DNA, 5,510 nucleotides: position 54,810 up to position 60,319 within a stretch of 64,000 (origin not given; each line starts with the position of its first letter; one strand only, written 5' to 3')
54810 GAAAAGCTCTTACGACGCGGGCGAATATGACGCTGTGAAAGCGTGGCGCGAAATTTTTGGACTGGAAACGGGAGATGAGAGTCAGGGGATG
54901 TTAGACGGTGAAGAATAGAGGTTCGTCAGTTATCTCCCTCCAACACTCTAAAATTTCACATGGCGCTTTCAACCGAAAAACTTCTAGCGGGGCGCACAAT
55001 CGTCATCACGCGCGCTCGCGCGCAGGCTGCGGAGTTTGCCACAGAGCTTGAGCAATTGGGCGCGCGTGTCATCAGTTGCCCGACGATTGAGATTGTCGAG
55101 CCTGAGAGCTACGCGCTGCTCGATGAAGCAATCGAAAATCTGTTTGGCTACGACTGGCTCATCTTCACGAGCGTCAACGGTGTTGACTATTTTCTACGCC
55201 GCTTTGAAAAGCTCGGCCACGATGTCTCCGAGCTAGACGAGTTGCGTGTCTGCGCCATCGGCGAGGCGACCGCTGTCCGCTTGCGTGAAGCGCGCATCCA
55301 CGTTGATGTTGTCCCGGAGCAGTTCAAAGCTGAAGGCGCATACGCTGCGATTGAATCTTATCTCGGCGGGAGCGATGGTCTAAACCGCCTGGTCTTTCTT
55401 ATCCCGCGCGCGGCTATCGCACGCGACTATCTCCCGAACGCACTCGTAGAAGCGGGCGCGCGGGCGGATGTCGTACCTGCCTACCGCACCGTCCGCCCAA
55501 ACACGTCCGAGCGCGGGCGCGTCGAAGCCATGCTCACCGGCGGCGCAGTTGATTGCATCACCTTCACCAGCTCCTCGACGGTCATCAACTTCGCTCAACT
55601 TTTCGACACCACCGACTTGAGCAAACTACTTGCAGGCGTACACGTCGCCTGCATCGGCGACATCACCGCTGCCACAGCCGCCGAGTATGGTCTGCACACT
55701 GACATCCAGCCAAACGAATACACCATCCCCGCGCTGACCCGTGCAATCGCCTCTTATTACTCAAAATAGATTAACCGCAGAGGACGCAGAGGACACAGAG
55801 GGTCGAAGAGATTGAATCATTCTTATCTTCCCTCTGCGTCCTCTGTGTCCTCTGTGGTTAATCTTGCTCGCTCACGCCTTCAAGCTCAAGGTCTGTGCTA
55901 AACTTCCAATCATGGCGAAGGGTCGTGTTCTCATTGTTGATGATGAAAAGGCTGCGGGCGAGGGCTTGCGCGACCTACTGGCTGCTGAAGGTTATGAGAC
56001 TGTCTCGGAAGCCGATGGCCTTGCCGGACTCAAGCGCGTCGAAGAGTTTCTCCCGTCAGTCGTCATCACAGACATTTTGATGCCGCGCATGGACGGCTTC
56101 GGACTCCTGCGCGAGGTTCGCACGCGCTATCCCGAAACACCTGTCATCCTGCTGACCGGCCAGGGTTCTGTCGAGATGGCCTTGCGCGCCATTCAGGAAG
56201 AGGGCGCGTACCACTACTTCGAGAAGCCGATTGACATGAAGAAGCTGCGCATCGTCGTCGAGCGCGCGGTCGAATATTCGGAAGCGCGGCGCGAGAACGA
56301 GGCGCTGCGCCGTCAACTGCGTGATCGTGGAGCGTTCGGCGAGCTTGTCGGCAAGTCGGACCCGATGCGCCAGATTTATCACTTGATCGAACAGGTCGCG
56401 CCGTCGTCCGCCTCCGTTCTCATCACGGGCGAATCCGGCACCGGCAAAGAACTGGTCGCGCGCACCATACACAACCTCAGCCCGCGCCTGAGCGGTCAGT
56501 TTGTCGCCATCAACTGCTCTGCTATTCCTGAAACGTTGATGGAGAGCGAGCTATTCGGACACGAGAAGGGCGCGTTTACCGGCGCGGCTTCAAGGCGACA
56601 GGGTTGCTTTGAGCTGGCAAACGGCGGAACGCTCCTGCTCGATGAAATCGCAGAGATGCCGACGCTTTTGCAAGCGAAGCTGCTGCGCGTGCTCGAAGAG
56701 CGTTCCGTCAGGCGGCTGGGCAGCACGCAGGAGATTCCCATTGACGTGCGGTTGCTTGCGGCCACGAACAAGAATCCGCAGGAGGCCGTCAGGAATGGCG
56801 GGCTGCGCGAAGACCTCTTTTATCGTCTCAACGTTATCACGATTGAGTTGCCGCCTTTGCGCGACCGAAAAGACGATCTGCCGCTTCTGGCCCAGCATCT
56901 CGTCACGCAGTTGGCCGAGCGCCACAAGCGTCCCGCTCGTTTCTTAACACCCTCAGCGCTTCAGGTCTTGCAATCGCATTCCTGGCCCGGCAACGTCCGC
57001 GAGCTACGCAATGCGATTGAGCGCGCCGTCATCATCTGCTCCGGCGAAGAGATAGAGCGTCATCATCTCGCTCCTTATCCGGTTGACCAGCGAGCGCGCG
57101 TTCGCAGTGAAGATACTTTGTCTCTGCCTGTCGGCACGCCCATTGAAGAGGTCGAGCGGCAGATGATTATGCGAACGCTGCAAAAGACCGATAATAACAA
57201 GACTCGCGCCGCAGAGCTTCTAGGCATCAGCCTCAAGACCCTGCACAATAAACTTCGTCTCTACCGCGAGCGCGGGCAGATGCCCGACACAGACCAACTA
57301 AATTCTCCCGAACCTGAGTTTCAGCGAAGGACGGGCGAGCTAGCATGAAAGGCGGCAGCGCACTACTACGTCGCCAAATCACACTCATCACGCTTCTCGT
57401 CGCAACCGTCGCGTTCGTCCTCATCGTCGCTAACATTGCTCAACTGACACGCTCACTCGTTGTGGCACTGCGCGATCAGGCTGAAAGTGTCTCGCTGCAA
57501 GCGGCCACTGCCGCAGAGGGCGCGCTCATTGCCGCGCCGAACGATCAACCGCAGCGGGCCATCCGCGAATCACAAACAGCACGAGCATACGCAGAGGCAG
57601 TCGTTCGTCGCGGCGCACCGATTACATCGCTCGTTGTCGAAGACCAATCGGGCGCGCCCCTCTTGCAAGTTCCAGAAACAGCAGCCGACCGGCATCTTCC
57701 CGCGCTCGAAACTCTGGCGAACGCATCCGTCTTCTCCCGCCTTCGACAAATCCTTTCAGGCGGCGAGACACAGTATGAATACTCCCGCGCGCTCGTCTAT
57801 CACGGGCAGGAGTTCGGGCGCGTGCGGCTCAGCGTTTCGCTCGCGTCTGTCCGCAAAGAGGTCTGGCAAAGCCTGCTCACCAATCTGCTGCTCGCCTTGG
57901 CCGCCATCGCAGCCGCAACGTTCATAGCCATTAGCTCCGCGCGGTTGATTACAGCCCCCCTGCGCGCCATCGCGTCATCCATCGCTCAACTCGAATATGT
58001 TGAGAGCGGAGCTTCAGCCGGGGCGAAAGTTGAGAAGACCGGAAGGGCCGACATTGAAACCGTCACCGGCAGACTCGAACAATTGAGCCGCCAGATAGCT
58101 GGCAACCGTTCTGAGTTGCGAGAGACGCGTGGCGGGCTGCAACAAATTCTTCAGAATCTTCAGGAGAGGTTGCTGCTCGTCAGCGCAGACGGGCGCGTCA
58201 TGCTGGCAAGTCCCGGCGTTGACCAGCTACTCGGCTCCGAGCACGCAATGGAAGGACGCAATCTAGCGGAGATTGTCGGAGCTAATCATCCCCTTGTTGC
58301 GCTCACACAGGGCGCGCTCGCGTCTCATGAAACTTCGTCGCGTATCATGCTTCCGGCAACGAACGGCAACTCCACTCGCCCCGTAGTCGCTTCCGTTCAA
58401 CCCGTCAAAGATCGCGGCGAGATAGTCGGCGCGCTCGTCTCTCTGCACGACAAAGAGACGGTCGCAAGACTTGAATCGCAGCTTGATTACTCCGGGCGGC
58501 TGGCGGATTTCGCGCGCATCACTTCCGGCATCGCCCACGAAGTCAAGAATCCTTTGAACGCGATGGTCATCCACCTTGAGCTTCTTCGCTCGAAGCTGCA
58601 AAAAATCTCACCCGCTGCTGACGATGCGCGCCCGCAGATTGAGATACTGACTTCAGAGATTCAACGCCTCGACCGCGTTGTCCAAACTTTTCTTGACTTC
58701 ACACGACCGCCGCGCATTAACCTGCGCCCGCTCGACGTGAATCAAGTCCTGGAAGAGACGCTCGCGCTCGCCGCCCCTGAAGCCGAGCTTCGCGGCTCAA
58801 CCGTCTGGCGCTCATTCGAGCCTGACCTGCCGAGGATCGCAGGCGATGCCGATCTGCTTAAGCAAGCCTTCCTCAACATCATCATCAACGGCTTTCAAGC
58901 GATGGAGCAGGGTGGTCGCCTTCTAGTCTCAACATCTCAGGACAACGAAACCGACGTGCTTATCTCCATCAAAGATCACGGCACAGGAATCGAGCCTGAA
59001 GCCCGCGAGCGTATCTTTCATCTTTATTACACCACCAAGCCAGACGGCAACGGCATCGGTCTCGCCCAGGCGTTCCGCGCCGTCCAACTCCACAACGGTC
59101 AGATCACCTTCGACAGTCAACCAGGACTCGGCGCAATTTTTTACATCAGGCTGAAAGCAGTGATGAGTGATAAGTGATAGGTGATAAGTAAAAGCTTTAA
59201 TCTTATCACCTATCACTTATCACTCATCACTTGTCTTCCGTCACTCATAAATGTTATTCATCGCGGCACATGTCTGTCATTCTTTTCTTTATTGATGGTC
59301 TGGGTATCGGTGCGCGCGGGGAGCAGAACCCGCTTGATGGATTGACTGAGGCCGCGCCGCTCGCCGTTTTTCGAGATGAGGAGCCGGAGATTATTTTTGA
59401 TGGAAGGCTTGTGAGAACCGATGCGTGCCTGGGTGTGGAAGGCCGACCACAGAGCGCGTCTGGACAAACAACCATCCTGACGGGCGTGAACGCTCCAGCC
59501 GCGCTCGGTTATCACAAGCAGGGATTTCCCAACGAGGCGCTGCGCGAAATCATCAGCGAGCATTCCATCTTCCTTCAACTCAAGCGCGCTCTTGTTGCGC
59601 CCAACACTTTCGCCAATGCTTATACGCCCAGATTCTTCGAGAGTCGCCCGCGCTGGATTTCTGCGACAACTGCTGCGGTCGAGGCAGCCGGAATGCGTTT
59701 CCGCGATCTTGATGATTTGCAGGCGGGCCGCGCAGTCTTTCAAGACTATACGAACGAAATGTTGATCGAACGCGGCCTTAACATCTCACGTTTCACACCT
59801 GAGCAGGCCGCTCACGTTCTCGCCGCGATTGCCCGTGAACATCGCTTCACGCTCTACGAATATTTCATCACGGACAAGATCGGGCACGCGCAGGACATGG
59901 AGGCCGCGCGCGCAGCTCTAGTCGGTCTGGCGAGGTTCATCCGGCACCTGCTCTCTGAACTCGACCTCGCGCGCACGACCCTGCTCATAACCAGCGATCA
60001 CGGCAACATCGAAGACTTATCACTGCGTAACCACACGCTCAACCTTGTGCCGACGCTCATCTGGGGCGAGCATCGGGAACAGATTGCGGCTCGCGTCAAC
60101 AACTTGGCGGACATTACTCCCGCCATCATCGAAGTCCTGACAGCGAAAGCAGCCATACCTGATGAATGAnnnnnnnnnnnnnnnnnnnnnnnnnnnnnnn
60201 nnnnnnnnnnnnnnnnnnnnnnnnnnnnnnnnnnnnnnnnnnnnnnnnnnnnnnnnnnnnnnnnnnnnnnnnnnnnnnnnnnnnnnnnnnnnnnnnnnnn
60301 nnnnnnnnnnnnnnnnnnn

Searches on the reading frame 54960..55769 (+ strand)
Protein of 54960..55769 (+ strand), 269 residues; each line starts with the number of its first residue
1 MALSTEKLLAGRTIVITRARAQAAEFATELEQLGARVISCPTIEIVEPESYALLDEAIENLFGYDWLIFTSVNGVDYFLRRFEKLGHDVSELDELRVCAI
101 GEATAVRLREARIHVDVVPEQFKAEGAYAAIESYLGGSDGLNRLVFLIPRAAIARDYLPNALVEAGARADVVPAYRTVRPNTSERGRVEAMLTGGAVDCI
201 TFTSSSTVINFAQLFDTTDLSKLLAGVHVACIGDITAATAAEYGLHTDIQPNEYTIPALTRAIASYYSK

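Call 77: search_protein_families(library=pfam, proteins=[window:54960-55769:+], max_evalue=0.00001)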
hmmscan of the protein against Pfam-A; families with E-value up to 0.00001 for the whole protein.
window:54960-55769:+ (269 aa): 1 family
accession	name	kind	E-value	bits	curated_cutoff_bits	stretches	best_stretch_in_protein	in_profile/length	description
PF02602.20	HEM4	-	1.5e-62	211.2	27.5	1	25-260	2-230/231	Uroporphyrinogen-III synthase HemD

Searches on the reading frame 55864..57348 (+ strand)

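Call 77: search_protein_families(library=pfam, proteins=[window:55864-57348:+], max_evalue=0.00001)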
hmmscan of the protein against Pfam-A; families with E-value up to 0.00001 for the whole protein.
window:55864-57348:+ (494 aa): 8 families
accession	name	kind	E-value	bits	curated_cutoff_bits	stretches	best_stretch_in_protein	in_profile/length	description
PF00158.32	Sigma54_activat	-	2e-71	239.5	20.2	1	161-328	1-168/168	Sigma-54 interaction domain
PF25601.1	AAA_lid_14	-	3.4e-26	91.3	27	1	333-412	1-80/87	AAA+ ATPase lid domain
PF00072.30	Response_reg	-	4.7e-25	88.4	30.2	1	22-132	1-110/111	Response regulator receiver domain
PF14532.12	Sigma54_activ_2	-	1.1e-20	74.7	25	1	162-332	1-138/138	Sigma-54 interaction domain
PF02954.25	HTH_8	-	2.5e-15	56.3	22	1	427-465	2-40/42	Bacterial regulatory protein, Fis family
PF07728.20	AAA_5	-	9.8e-09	35.8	22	1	185-306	2-127/139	AAA domain (dynein-related subfamily)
PF01078.27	Mg_chelatase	-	2e-07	31.1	20.3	1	182-306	22-161/207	Magnesium chelatase, subunit ChlI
PF13191.12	AAA_16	-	2.1e-07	32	32.6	1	160-279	1-122/167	AAA ATPase domain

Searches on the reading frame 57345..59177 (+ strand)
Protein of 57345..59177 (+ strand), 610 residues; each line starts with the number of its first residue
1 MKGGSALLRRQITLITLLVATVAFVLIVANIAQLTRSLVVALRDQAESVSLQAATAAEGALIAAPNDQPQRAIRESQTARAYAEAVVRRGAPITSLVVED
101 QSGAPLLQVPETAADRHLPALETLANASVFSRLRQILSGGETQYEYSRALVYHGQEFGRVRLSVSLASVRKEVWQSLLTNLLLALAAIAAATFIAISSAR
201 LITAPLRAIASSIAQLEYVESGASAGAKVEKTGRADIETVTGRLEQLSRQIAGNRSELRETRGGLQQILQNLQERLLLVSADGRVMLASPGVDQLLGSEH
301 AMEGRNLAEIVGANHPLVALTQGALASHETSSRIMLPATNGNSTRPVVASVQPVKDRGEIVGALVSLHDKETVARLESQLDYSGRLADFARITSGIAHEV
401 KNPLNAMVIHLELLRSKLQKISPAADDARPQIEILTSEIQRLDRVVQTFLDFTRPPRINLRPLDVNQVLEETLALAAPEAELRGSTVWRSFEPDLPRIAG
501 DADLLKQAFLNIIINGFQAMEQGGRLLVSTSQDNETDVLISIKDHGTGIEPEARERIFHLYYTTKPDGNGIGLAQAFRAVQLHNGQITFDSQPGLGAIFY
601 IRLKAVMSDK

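Call 77: search_protein_families(library=pfam, proteins=[window:57345-59177:+], max_evalue=0.00001)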
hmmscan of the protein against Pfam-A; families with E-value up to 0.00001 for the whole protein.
window:57345-59177:+ (610 aa): 3 families
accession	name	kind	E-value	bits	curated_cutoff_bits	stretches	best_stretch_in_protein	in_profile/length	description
PF02518.31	HATPase_c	-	5.7e-19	69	26.4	1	500-605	1-109/111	Histidine kinase-, DNA gyrase B-, and HSP90-like ATPase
PF00512.31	HisKA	-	1.4e-11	44.7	26.9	1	392-454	5-62/66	His Kinase A (phospho-acceptor) domain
PF08448.16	PAS_4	-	8.4e-06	26.4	23.1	0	271-369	3-104/110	PAS fold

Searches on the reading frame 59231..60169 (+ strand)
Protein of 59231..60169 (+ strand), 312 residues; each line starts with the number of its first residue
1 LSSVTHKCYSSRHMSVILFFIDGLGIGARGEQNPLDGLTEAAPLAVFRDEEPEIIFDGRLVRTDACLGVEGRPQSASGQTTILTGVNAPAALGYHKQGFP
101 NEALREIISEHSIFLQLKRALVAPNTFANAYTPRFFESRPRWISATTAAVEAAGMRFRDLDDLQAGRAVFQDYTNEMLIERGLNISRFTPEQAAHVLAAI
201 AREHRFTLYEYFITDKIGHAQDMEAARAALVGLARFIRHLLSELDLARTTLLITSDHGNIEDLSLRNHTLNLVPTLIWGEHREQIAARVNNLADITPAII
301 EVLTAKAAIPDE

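Call 77: search_protein_families(library=pfam, proteins=[window:59231-60169:+], max_evalue=0.00001)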
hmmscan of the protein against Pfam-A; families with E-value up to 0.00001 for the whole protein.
window:59231-60169:+ (312 aa): 2 families
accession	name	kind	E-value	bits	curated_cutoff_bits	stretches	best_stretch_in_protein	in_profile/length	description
PF01676.23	Metalloenzyme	-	6.1e-18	65.7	24.3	1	194-306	136-251/252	Metalloenzyme superfamily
PF01663.27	Phosphodiest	-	2.3e-06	27.9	23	1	77-258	46-220/342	Type I phosphodiesterase / nucleotide pyrophosphatase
